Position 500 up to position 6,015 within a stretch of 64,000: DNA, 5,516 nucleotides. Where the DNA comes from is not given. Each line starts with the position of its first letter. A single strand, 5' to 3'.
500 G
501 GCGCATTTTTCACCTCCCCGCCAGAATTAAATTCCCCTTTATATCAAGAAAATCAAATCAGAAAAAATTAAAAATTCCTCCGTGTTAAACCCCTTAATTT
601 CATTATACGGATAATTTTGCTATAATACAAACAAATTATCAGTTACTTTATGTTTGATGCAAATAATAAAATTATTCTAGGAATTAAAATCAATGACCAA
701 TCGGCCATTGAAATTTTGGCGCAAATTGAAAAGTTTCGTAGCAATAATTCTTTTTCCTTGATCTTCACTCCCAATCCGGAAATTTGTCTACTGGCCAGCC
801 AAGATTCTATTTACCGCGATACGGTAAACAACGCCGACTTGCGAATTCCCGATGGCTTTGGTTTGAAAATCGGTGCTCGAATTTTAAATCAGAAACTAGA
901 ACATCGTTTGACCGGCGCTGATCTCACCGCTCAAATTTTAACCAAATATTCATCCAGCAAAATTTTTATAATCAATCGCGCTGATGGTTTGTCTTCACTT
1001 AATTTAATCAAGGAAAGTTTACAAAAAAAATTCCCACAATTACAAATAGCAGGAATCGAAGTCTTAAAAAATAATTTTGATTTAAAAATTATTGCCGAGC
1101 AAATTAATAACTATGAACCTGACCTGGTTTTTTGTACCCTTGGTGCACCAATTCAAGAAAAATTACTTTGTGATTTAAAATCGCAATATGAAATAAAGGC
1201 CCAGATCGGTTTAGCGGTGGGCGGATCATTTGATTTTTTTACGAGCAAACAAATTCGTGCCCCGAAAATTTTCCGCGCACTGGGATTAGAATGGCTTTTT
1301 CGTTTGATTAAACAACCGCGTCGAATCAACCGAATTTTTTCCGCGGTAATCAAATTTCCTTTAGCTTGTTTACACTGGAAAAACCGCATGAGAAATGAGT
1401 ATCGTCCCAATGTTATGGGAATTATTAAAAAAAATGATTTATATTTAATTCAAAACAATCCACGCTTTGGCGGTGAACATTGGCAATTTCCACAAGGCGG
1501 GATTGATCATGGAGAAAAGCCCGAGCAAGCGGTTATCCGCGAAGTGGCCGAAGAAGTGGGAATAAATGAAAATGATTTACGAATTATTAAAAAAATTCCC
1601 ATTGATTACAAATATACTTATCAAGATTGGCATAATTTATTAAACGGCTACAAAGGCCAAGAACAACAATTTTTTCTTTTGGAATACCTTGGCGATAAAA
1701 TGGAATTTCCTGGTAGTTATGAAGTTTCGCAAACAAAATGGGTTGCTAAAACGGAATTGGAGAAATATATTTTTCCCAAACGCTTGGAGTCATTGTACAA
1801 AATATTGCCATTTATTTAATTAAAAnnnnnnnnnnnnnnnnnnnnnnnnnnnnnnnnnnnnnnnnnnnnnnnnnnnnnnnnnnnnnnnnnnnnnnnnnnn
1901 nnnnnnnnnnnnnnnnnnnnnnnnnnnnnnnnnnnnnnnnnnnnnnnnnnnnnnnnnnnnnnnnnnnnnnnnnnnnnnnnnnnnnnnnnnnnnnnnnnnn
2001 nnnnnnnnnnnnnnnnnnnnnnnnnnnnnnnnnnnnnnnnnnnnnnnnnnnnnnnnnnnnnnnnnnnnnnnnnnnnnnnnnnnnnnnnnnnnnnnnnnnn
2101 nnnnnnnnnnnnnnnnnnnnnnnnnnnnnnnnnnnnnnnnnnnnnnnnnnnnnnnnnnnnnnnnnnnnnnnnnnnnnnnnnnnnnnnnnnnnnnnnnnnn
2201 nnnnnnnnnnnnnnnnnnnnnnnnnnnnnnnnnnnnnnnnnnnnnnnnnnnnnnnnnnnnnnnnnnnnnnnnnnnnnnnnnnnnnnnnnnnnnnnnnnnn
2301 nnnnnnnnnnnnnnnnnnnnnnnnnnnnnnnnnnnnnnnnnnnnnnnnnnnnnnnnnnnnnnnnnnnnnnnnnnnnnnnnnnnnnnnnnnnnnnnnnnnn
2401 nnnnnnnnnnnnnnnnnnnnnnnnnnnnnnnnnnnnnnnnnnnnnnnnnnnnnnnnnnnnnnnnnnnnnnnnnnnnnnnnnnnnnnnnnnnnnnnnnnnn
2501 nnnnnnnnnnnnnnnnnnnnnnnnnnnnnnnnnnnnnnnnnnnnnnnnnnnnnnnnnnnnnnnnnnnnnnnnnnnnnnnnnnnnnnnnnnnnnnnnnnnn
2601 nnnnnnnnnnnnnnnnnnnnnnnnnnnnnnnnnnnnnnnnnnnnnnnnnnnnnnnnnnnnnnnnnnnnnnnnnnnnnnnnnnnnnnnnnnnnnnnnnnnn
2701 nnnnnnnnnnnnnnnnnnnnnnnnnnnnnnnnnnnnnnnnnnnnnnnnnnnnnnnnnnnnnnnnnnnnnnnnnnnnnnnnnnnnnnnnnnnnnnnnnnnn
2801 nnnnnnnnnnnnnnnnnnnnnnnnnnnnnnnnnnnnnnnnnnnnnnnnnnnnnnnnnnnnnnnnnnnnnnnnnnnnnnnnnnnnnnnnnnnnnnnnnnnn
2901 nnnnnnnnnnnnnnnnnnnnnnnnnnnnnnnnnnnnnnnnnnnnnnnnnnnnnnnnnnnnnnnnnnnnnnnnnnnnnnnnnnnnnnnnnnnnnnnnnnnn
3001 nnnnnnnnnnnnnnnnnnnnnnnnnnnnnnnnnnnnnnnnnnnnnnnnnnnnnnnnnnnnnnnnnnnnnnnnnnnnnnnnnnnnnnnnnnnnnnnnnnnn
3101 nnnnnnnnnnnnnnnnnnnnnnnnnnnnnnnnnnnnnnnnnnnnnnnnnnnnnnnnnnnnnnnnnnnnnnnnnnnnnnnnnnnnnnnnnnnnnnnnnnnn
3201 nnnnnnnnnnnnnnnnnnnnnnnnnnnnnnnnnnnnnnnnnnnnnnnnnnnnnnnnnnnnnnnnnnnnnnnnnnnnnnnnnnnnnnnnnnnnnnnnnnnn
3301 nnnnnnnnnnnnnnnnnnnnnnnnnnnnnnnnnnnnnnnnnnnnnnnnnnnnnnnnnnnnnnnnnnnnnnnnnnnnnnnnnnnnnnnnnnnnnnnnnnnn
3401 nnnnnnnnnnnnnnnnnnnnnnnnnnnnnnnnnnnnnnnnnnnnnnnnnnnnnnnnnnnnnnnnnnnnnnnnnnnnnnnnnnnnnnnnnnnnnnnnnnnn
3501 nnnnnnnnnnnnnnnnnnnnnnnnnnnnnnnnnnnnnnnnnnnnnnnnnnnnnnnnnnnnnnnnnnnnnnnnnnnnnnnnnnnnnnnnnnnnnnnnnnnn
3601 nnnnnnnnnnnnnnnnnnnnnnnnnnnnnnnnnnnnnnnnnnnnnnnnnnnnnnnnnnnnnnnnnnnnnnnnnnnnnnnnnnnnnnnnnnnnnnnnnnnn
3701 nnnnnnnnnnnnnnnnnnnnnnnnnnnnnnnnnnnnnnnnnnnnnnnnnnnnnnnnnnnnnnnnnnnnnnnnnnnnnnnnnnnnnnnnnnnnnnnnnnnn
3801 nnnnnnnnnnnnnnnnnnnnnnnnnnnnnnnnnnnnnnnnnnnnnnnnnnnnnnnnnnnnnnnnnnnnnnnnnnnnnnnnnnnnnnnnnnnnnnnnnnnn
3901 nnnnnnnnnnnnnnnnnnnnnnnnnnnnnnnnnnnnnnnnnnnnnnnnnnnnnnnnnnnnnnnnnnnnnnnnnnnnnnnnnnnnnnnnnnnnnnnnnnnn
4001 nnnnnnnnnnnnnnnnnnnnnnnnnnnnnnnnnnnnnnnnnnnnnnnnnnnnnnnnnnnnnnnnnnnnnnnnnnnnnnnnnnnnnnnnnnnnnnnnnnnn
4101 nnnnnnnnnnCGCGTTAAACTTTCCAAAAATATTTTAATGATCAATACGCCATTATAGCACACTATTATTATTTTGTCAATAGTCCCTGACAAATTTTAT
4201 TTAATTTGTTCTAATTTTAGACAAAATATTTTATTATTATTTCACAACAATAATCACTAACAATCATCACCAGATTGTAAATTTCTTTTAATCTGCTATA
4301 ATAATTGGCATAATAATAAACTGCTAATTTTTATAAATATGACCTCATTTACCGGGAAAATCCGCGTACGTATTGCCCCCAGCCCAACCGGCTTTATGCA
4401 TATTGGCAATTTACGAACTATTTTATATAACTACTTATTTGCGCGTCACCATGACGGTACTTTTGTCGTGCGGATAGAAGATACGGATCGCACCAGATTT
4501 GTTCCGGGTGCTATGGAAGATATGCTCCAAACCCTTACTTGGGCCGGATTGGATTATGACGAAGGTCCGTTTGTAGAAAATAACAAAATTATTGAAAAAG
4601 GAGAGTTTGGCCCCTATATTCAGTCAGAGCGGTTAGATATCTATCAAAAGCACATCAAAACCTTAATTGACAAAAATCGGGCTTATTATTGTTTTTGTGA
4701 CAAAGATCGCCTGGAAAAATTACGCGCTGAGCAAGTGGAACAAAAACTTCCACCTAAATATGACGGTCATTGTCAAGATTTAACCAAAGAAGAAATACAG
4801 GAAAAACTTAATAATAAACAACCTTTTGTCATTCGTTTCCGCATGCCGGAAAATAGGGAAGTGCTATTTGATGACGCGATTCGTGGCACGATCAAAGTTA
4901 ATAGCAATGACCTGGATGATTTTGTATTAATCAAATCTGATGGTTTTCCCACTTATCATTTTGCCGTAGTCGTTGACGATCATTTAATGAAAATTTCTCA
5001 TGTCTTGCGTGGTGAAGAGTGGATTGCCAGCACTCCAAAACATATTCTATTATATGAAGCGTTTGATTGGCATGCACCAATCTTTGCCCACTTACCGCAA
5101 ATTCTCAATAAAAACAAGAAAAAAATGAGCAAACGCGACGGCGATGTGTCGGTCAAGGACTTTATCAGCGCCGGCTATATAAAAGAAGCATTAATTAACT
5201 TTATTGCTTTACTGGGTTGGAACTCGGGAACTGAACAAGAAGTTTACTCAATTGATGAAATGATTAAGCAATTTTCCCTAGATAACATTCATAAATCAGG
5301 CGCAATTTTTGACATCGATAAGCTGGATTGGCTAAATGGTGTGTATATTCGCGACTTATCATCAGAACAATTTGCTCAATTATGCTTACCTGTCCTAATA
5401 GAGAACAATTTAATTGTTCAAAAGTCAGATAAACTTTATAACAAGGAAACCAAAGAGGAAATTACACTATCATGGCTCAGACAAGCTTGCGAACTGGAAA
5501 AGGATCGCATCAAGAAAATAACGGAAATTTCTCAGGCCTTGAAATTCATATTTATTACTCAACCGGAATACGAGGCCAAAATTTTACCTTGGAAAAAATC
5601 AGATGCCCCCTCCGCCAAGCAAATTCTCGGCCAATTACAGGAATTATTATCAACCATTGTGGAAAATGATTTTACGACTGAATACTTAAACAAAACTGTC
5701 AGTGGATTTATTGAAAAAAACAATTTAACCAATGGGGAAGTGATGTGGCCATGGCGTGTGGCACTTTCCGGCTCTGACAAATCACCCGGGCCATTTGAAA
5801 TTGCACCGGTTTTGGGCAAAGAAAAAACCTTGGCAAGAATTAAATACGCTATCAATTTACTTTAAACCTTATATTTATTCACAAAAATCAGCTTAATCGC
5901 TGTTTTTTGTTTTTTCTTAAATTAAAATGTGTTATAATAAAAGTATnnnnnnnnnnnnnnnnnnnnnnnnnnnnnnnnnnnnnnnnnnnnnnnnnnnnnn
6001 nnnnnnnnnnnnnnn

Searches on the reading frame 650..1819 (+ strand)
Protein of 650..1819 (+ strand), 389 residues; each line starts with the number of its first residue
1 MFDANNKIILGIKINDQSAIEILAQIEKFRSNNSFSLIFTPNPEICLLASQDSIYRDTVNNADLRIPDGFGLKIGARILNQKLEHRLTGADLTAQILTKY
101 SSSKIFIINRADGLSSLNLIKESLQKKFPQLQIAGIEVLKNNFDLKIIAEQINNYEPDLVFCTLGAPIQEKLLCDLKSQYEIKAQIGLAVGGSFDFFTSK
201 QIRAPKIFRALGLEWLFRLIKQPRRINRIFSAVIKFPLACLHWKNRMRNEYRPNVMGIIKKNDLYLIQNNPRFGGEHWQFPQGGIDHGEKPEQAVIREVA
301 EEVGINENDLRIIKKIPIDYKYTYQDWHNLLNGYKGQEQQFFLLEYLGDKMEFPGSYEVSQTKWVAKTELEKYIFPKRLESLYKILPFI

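Call 28: search_protein_families(library=pfam, proteins=[window:650-1819:+], max_evalue=0.00001)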
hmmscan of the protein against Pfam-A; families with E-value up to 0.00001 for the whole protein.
window:650-1819:+ (389 aa): 3 families
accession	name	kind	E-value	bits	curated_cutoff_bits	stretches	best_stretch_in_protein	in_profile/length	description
PF03808.19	Glyco_tran_WecG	-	1.8e-38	132.4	27.4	1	62-229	1-167/168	Glycosyl transferase WecG/TagA/CpsF family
PF00293.34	NUDIX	-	2.2e-18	67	21.1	1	251-372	2-120/134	NUDIX domain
PF14815.12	NUDIX_4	-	2.9e-07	30.7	35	1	255-379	2-107/113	NUDIX domain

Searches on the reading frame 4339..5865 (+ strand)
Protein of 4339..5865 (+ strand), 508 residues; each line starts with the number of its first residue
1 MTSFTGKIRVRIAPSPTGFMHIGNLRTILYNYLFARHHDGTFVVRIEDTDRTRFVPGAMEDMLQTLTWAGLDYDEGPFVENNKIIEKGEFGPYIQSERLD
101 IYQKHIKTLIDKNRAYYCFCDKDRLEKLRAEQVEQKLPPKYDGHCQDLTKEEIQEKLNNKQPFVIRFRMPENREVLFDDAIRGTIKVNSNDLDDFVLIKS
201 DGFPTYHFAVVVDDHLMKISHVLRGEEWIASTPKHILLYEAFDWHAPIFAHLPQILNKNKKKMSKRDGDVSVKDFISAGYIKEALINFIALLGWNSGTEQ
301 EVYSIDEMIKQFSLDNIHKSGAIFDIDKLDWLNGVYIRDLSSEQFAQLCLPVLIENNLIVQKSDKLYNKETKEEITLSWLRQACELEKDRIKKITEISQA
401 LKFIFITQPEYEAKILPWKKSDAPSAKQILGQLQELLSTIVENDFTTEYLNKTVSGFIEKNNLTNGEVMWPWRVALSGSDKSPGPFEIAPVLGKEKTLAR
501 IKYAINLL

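Call 28: search_protein_families(library=pfam, proteins=[window:4339-5865:+], max_evalue=0.00001)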
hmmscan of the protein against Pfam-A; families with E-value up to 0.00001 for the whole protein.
window:4339-5865:+ (508 aa): 2 families
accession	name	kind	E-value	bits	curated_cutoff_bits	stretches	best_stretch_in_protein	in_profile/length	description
PF00749.27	tRNA-synt_1c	-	3e-105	352.1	23.4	1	7-331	1-314/314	tRNA synthetases class I (E and Q), catalytic domain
PF19269.4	Anticodon_2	-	2.1e-30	106.4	23.6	1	375-505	11-141/141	Anticodon binding domain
